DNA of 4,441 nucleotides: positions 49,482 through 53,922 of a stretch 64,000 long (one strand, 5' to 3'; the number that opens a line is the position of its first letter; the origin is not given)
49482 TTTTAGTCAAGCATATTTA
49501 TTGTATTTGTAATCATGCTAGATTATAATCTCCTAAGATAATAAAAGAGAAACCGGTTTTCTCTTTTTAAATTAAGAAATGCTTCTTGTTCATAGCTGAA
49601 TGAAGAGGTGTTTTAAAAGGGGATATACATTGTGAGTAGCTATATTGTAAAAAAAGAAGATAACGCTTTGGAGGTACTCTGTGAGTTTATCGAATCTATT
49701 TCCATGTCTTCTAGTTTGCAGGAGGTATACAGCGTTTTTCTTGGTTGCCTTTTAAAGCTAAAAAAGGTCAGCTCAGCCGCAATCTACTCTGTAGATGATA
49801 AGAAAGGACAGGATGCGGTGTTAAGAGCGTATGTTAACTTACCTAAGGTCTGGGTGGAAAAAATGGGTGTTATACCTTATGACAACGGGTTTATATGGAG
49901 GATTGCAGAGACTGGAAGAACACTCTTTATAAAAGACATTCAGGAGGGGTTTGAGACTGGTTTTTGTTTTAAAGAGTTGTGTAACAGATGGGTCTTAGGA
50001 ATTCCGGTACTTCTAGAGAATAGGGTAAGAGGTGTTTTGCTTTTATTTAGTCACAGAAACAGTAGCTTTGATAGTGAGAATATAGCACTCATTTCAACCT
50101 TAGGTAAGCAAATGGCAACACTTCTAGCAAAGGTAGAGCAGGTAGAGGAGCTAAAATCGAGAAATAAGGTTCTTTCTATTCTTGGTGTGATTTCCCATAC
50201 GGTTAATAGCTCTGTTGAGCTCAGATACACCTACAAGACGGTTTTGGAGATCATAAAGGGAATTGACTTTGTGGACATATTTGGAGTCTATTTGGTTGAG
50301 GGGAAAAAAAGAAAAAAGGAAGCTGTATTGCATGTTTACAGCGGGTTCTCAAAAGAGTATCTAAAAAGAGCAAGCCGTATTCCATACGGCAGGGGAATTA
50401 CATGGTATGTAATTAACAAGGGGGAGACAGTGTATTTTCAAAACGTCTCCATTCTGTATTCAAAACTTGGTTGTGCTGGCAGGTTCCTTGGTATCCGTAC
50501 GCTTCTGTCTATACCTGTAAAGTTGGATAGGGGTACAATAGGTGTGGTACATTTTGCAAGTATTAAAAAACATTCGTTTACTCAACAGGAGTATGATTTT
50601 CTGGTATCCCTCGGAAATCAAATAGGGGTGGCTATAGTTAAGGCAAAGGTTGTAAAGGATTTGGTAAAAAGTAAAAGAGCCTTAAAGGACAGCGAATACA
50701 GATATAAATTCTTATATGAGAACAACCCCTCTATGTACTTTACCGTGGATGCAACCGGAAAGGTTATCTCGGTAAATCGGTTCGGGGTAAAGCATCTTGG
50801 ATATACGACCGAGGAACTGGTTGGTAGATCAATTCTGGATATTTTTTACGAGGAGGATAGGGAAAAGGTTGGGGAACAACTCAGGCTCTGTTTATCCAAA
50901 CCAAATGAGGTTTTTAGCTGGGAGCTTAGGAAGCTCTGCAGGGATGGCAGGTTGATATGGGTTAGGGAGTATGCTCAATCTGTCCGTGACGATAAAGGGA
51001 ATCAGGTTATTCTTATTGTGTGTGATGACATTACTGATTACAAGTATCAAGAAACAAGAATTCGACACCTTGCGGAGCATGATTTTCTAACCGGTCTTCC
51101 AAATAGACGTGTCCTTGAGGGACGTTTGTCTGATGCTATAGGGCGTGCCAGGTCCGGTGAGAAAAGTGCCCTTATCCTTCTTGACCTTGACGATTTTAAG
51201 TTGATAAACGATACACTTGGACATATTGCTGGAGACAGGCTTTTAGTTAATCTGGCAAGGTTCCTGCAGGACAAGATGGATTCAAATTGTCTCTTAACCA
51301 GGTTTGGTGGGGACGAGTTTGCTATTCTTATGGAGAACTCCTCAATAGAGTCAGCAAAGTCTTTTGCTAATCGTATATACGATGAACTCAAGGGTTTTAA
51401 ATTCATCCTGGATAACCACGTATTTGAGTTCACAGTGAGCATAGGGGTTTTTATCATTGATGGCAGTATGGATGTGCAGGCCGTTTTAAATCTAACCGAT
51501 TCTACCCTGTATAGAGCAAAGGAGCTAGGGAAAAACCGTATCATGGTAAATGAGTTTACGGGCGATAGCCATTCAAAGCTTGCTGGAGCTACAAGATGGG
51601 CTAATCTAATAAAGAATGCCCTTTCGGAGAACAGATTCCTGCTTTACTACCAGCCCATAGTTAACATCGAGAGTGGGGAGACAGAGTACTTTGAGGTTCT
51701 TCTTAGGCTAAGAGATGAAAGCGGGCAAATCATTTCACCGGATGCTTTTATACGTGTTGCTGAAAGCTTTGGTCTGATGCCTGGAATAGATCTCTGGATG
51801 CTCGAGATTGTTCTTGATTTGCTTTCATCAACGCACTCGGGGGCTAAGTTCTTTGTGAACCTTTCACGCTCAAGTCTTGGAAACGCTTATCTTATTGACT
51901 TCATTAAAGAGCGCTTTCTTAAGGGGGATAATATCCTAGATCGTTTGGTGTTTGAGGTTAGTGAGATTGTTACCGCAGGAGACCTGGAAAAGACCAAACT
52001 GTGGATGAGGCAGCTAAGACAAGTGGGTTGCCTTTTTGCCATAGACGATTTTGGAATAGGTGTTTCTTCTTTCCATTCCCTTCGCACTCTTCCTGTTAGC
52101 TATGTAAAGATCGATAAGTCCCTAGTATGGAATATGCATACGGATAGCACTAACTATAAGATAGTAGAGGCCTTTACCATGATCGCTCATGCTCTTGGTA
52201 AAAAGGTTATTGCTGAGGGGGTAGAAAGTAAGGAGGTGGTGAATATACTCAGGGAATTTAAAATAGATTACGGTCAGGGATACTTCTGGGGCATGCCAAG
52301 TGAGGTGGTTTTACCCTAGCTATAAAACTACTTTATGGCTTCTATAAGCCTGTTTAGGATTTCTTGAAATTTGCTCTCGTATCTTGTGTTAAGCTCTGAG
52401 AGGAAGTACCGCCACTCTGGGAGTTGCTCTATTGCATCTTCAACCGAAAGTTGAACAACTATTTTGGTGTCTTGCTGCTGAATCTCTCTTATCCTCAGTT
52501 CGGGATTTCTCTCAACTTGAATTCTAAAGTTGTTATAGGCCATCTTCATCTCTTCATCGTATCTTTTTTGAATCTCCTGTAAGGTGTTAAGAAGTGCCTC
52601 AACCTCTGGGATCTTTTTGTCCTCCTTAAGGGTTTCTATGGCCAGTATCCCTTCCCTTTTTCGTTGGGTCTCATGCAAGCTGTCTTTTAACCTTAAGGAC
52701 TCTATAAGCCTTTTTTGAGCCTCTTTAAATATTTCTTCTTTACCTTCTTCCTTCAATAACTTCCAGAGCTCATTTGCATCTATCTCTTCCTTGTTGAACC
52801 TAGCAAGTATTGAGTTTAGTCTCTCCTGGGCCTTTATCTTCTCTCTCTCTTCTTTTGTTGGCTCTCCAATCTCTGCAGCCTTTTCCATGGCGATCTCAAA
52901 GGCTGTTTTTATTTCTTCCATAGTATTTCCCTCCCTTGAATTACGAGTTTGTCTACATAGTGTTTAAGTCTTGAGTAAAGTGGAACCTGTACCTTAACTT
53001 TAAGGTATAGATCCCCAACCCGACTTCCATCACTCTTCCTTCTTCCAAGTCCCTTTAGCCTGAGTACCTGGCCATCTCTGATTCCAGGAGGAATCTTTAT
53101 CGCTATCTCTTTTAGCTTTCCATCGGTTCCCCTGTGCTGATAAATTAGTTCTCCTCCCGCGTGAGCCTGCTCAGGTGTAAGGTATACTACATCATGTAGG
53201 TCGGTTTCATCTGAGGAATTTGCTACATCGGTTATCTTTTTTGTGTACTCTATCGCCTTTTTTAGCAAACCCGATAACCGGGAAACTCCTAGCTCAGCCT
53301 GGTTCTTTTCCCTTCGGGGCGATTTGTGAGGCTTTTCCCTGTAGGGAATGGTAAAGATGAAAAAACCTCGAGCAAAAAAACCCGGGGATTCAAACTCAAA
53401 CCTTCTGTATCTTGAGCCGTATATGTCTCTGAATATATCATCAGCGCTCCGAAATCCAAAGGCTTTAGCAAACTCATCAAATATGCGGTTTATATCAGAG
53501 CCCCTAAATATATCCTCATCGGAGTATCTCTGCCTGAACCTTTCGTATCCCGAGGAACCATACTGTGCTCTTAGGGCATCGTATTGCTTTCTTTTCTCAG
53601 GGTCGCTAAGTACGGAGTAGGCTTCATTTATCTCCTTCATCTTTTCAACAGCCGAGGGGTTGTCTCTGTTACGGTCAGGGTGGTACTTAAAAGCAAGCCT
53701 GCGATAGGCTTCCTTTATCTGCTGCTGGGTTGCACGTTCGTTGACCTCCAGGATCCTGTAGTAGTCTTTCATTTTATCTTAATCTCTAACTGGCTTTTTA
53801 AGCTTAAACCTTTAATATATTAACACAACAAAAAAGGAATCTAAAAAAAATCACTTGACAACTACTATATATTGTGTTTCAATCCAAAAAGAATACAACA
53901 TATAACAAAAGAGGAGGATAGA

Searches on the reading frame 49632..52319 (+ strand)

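Call 38: search_protein_families(library=pfam, proteins=[window:49632-52319:+], max_evalue=0.00001)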
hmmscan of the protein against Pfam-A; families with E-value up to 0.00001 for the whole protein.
window:49632-52319:+ (895 aa): 10 families
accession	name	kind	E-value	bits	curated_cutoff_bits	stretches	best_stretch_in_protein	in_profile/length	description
PF00563.25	EAL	-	1.1e-64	218.4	31.3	1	660-889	4-236/236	EAL domain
PF00990.26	GGDEF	-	1.2e-37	129.6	23.8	1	481-636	1-161/161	Diguanylate cyclase, GGDEF domain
PF13185.12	GAF_2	-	5.1e-28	98.4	28.6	2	200-335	7-135/136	GAF domain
PF13492.12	GAF_3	-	1.4e-14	55.1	27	1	217-335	22-127/129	GAF domain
PF08447.18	PAS_3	-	1.5e-14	54.5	25.6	1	380-461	3-85/89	PAS fold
PF01590.32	GAF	-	2.7e-14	54.3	22.4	1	235-335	35-133/133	GAF domain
PF00989.32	PAS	-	3e-14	53.4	22.6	1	357-467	2-113/113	PAS fold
PF08448.16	PAS_4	-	5.7e-11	43.1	23.1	1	363-469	2-107/110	PAS fold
PF13426.13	PAS_9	-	1.7e-10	41.5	27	1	366-469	1-103/103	PAS domain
PF14598.12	PAS_11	-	4e-08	33.6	25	1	368-466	4-101/109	PAS domain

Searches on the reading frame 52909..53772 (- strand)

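Call 38: search_protein_families(library=pfam, proteins=[window:52909-53772:-], max_evalue=0.00001)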
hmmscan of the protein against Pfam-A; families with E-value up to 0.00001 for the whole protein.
window:52909-53772:- (287 aa): 2 families
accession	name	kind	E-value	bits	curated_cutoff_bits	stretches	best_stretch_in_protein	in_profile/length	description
PF00226.36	DnaJ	-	2.7e-27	95.1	27.8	1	3-65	1-63/63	DnaJ domain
PF01556.23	DnaJ_C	-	1.9e-10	41.4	26.6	1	188-264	81-152/152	DnaJ C terminal domain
